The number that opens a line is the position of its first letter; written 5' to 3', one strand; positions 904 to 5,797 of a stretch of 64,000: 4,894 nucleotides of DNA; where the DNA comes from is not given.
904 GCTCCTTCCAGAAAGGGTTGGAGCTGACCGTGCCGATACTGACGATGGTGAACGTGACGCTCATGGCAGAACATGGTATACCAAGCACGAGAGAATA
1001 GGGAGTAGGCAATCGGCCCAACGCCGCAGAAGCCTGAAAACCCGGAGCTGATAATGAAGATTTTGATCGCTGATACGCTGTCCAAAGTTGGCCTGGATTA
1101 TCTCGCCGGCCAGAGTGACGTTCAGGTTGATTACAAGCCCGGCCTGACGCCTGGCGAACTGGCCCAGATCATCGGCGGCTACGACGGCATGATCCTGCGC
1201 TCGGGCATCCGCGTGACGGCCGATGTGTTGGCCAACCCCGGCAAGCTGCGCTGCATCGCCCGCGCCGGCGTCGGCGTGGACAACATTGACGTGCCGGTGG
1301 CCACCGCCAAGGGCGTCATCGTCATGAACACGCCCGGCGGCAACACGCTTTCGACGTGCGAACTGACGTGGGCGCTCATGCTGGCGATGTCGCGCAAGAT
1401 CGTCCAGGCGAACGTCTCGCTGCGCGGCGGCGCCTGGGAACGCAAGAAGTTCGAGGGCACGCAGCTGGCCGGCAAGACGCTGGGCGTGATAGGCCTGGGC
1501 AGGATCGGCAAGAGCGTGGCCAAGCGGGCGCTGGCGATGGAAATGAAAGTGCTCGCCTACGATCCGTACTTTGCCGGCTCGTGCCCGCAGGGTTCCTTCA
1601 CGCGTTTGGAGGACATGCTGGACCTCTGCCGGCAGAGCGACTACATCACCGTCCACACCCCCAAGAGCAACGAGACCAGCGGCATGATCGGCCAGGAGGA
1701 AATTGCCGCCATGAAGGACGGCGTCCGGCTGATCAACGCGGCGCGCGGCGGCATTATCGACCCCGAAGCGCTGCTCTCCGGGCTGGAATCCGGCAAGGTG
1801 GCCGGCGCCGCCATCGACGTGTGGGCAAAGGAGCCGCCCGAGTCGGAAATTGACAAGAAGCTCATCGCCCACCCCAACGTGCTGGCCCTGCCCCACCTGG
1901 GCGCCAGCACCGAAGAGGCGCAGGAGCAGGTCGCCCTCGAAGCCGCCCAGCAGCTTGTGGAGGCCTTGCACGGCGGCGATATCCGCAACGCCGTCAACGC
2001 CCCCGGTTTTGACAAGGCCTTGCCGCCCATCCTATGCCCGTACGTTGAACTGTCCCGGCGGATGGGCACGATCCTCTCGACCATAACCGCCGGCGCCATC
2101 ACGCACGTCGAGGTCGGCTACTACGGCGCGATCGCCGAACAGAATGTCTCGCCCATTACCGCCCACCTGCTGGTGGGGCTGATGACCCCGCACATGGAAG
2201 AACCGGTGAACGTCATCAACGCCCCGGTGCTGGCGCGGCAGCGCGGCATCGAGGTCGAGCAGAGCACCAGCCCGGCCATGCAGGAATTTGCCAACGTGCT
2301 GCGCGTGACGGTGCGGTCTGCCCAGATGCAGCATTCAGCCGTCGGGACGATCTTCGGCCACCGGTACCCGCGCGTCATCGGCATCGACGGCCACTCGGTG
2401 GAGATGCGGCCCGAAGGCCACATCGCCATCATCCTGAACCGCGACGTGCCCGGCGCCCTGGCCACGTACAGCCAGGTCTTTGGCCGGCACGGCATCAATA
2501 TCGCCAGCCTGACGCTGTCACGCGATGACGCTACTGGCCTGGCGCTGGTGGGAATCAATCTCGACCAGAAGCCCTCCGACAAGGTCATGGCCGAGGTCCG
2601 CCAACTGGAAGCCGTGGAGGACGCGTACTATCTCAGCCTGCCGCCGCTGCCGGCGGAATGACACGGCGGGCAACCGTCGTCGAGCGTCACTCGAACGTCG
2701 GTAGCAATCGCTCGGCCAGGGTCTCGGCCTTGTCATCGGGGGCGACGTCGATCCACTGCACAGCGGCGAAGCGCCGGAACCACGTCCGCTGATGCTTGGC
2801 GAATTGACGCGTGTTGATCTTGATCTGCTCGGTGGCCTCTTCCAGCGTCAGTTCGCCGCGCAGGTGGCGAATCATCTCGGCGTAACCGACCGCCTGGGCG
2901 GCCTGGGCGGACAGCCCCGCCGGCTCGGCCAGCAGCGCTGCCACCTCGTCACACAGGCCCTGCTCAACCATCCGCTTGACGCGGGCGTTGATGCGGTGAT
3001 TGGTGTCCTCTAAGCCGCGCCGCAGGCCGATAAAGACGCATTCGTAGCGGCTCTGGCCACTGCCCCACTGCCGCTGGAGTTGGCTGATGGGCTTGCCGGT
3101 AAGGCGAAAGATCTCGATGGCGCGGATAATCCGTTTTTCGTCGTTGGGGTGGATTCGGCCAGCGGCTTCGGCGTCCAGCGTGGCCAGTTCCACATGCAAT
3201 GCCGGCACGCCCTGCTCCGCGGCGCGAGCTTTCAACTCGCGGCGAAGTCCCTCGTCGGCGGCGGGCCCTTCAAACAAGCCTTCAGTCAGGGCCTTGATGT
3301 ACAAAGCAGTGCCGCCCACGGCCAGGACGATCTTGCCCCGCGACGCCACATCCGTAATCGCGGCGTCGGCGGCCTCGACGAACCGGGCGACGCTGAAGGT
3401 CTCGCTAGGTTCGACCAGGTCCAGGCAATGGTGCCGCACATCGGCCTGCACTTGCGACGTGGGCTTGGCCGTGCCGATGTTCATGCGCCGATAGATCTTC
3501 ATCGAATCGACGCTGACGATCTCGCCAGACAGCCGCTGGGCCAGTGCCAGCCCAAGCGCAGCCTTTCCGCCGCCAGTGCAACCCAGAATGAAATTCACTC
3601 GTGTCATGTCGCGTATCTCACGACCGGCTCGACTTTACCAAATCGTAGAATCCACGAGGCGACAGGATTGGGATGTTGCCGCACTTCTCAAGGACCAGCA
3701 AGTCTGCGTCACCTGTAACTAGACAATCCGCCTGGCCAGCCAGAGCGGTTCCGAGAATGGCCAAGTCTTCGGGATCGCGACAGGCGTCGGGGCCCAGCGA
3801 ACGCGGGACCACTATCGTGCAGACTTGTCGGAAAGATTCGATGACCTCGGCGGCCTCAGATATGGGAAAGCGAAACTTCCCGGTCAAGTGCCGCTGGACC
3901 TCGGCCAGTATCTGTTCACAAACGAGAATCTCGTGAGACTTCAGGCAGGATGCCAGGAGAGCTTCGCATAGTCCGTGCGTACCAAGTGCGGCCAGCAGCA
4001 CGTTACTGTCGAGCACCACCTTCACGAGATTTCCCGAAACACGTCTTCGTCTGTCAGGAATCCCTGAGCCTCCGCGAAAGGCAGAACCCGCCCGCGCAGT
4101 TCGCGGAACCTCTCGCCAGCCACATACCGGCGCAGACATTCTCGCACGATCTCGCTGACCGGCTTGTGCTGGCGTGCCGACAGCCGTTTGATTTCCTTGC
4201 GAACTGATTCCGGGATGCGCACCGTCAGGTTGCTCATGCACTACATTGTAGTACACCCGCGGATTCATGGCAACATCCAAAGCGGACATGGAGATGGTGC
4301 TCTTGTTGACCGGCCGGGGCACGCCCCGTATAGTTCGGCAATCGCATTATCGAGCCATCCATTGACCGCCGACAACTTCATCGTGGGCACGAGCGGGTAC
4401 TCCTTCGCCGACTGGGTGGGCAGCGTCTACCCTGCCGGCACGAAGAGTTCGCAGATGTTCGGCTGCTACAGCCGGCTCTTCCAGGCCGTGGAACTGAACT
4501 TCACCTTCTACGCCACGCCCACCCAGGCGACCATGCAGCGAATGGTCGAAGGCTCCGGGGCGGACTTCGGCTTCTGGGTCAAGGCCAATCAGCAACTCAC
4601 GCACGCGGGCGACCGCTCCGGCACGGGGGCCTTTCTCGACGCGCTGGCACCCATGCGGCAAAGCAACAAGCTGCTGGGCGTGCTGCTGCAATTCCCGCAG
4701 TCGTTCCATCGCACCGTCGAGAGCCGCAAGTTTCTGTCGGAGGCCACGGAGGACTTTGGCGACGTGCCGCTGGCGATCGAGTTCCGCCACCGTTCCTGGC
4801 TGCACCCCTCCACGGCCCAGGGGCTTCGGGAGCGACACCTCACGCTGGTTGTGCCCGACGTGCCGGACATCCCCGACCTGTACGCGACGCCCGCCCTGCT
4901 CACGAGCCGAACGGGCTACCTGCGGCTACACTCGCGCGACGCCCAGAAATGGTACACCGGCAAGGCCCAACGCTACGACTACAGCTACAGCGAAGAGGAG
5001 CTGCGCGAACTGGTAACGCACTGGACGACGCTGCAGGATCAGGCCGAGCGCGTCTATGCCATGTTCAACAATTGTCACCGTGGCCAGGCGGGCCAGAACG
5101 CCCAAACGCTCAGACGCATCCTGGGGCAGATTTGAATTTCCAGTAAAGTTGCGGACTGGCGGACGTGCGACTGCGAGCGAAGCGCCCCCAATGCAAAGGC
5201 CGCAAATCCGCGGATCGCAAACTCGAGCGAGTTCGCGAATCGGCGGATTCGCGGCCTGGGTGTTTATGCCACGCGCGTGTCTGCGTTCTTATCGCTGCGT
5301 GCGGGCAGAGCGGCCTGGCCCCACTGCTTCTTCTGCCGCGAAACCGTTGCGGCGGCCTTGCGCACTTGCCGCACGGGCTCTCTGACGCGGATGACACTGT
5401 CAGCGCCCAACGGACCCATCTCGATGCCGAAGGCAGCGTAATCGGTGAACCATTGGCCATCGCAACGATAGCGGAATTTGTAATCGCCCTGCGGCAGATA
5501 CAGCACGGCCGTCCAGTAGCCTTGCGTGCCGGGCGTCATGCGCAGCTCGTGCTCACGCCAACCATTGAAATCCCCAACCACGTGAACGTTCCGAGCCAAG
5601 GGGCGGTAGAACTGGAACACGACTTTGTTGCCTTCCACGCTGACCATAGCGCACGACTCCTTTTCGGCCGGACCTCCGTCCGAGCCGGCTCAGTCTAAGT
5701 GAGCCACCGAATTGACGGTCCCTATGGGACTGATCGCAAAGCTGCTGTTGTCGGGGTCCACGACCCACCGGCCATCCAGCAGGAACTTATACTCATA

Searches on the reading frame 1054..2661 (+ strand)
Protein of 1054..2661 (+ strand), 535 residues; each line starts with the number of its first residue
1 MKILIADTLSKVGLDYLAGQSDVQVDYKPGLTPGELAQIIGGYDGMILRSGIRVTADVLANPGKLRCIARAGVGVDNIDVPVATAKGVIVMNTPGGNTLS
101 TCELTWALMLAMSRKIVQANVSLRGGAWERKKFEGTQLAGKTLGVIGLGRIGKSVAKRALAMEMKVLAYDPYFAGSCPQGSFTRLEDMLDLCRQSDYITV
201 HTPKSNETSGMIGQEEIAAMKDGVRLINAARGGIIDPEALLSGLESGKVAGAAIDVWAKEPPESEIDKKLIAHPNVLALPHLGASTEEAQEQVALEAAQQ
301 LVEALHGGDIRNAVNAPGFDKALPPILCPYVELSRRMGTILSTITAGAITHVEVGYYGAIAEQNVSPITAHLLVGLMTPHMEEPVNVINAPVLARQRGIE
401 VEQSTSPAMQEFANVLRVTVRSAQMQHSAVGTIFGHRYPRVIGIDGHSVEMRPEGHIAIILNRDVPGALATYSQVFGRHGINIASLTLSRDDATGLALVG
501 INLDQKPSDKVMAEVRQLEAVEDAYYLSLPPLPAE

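Call 13: search_protein_families(library=pfam, proteins=[window:1054-2661:+], max_evalue=0.00001)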
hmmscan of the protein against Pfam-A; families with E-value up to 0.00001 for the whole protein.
window:1054-2661:+ (535 aa): 5 families
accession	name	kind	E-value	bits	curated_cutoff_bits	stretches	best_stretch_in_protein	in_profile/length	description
PF02826.25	2-Hacid_dh_C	-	1.2e-55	188.1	25.1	1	107-283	2-178/178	D-isomer specific 2-hydroxyacid dehydrogenase, NAD binding domain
PF00389.36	2-Hacid_dh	-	1.4e-33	115.8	24.6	1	3-315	1-134/134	D-isomer specific 2-hydroxyacid dehydrogenase, catalytic domain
PF19304.4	PGDH_inter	-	4.7e-30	104.6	27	1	327-444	2-118/119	D-3-phosphoglycerate dehydrogenase intervening domain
PF01842.31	ACT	-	8.1e-09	35.5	27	1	457-519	2-65/66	ACT domain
PF22629.2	ACT_AHAS_ss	-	2.9e-06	27.8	27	1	460-521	3-65/67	AHAS small subunit-like ACT domain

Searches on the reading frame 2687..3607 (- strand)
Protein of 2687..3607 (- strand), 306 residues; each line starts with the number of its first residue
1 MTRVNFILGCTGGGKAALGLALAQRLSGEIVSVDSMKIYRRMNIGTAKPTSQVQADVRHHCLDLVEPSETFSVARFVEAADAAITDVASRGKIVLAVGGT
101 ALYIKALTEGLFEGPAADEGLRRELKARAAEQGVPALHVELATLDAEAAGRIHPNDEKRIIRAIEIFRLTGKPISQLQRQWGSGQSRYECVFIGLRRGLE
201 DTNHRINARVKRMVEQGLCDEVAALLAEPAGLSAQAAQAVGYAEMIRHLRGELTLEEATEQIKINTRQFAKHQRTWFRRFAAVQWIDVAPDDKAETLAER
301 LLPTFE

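Call 13: search_protein_families(library=pfam, proteins=[window:2687-3607:-], max_evalue=0.00001)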
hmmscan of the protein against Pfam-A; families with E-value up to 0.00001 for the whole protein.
window:2687-3607:- (306 aa): 1 family
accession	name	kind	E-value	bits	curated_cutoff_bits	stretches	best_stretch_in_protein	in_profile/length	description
PF01715.23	IPPT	-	2.4e-85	286.5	23.6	1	38-279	2-242/243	IPP transferase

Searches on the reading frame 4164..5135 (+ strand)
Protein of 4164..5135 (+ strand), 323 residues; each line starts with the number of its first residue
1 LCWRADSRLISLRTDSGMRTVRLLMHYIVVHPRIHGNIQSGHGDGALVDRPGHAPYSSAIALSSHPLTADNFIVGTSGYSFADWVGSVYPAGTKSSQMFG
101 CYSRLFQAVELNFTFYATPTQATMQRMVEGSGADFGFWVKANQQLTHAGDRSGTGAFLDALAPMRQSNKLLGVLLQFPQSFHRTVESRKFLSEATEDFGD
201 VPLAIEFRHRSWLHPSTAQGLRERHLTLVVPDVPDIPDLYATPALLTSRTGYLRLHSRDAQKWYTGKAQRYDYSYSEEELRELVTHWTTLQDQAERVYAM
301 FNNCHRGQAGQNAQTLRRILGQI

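Call 13: search_protein_families(library=pfam, proteins=[window:4164-5135:+], max_evalue=0.00001)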
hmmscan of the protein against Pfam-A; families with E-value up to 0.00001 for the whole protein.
window:4164-5135:+ (323 aa): 1 family
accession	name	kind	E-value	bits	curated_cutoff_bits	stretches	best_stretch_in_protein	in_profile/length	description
PF01904.24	DUF72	-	9.6e-55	186.4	25.3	1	89-318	1-216/217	Protein of unknown function DUF72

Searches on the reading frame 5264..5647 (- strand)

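Call 13: search_protein_families(library=pfam, proteins=[window:5264-5647:-], max_evalue=0.00001)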
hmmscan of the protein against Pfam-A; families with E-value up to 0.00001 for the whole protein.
window:5264-5647:- (127 aa): 2 families
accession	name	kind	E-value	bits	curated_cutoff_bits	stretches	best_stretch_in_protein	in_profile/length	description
PF02922.24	CBM_48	-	1.6e-12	48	22.4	1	6-65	10-71/83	Carbohydrate-binding module 48 (Isoamylase N-terminal domain)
PF16561.11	AMPK1_CBM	-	1.6e-09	38.3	26.8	1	17-69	10-60/85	Glycogen recognition site of AMP-activated protein kinase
